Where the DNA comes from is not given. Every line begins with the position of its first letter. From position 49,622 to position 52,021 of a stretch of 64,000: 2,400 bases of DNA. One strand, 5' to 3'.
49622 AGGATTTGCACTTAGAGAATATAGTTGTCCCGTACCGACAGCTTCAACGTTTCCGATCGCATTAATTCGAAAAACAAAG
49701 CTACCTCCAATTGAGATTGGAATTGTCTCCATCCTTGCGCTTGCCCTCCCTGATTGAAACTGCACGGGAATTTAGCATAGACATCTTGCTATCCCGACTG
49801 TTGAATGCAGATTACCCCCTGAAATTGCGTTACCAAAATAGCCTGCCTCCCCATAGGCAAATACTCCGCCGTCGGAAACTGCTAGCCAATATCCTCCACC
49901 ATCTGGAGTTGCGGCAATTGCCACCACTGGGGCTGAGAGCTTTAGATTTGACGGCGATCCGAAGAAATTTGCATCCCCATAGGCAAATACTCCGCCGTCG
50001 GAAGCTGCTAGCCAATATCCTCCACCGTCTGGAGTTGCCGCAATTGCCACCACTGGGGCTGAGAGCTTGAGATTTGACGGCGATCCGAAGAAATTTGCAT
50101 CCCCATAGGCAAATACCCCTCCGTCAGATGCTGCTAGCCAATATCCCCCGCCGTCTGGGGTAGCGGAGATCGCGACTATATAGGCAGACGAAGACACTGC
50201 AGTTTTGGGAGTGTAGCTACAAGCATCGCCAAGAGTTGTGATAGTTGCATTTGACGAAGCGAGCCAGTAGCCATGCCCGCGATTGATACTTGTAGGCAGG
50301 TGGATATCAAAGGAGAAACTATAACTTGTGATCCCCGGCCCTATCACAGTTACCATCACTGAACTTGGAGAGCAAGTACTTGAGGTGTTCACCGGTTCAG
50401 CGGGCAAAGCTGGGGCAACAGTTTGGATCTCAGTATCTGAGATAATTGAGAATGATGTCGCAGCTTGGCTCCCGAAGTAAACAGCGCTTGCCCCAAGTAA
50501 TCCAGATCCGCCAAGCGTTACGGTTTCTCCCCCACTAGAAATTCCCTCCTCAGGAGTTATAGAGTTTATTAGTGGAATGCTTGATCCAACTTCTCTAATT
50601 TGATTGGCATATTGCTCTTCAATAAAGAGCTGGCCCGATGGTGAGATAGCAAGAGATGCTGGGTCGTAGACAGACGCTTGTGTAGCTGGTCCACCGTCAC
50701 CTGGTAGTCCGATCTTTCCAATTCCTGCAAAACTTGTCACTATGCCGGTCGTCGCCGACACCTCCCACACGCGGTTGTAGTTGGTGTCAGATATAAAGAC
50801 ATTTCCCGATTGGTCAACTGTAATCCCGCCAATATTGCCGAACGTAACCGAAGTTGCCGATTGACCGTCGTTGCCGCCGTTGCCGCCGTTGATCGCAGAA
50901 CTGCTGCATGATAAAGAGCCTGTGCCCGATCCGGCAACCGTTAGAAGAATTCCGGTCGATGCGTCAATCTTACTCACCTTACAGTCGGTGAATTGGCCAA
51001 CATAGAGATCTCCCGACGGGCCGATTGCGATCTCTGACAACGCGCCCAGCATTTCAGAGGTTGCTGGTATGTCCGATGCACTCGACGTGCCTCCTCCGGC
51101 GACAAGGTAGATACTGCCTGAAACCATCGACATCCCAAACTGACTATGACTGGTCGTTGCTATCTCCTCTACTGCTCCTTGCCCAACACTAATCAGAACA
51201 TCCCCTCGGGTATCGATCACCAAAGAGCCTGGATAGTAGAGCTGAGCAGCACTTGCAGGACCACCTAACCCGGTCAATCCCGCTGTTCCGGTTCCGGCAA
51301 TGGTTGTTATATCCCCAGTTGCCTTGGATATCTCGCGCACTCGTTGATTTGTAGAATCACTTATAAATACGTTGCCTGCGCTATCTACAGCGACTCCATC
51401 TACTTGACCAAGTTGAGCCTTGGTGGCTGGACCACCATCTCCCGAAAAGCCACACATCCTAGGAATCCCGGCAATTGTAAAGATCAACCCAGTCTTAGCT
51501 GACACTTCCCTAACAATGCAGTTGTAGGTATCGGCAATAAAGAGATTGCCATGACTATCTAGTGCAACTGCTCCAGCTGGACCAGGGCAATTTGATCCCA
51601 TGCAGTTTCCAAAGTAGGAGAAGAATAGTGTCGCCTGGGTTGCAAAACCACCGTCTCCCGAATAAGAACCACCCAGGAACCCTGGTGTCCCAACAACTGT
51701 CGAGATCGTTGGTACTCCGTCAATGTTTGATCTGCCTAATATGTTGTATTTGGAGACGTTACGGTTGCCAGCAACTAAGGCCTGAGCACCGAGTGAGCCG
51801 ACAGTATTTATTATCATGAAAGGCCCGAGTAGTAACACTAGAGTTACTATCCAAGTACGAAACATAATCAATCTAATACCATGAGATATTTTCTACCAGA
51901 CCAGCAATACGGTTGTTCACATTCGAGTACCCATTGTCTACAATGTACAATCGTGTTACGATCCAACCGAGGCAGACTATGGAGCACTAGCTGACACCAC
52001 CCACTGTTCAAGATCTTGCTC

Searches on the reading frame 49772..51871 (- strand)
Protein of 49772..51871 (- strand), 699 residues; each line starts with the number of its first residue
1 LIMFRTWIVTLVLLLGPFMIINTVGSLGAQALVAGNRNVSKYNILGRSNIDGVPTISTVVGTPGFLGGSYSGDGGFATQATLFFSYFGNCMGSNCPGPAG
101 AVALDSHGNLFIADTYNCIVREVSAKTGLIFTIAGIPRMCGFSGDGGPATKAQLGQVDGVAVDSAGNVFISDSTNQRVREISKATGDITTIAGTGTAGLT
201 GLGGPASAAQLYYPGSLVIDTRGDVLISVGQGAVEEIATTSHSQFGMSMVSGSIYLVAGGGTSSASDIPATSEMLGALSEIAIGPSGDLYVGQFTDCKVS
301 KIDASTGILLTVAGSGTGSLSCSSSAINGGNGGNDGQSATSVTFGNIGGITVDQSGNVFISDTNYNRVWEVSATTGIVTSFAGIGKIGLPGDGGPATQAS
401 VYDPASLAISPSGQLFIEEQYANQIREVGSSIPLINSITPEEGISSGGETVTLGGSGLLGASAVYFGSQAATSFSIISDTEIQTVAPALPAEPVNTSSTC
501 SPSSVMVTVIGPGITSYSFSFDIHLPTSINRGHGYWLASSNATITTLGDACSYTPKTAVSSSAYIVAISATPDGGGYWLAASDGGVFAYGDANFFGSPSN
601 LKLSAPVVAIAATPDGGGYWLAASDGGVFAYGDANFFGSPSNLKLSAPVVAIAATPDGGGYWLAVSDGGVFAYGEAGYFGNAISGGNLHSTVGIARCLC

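Call 5: search_protein_families(library=pfam, proteins=[window:49772-51871:-], max_evalue=1)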
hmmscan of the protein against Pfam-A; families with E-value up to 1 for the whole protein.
window:49772-51871:- (699 aa): 7 families
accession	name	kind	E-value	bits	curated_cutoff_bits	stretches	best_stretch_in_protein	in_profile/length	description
PF01436.27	NHL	-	4.2e-16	58.5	20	2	159-179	6-26/28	NHL repeat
PF25021.1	TEN_NHL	-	2.9e-15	56.6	27.1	3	143-372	130-357/357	Teneurin NHL domain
PF01833.30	TIG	-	1.1e-08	35.3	20.9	1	433-502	1-72/84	IPT/TIG domain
PF06739.17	SBBP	-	3.4e-05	24.1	20.5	0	158-174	16-32/38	Beta-propeller repeat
PF23795.1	SH3_YKFC_2nd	-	8.4e-05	22.8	27.4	0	612-629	40-57/57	YKFC SH3b2 domain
PF13449.12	Phytase-like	-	0.00048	20.6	27.6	1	343-438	2-104/284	Esterase-like activity of phytase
PF08450.18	SGL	-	0.0043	17.1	26.3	1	151-191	180-219/246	SMP-30/Gluconolactonase/LRE-like region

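Call 6: search_protein_families(library=ncbifam, proteins=[window:49772-51871:-], max_evalue=1)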
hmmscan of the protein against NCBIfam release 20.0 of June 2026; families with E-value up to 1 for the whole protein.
window:49772-51871:- (699 aa): 4 families
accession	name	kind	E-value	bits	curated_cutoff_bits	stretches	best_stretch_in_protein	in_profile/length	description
NF035926.1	scyF_NHL_VPEP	equivalog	7e-12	45.2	350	2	95-196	198-287/376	scytonemin biosynthesis PEP-CTERM protein ScyF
NF047494.1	Lepto_SBBP_lipo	equivalog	0.00027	19.7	400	2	100-181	309-392/466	SBBP repeat beta-propeller lipoprotein, LipL53 family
NF058597.1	CoaZ_rpt_PGGG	domain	0.0016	18.4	30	1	432-499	2-66/88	choice-of-anchor Z repeating domain-containing protein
NF047780.1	LIC12708_fam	subfamily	0.081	11.8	150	0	336-363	111-138/391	LIC_12708 family protein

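Call 51: find_encoding_contigs(protein=window:49775-51871:-, flank=4000, max_places=4)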
Protein window:49775-51871:- (699 aa): no gene with exactly this product is on record in the collection.

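Call 52: find_encoding_contigs(protein=window:49775-51865:-, flank=4000, max_places=4)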
Protein window:49775-51865:- (697 aa): 5 contigs read that carry it; 1 place shown.
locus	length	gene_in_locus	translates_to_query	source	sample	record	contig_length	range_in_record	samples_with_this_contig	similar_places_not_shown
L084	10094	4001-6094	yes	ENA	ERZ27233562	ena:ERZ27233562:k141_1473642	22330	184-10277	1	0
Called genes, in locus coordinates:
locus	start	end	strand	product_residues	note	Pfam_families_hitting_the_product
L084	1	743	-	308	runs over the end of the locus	?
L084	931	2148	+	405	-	-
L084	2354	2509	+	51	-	-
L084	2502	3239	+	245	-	PF21790:OGG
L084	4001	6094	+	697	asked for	PF01436:NHL (faint), PF25021:TEN_NHL, PF01833:TIG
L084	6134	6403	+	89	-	-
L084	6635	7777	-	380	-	PF14659:Phage_int_SAM_3, PF00589:Phage_integrase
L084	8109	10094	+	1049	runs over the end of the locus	PF01804:Penicil_amidase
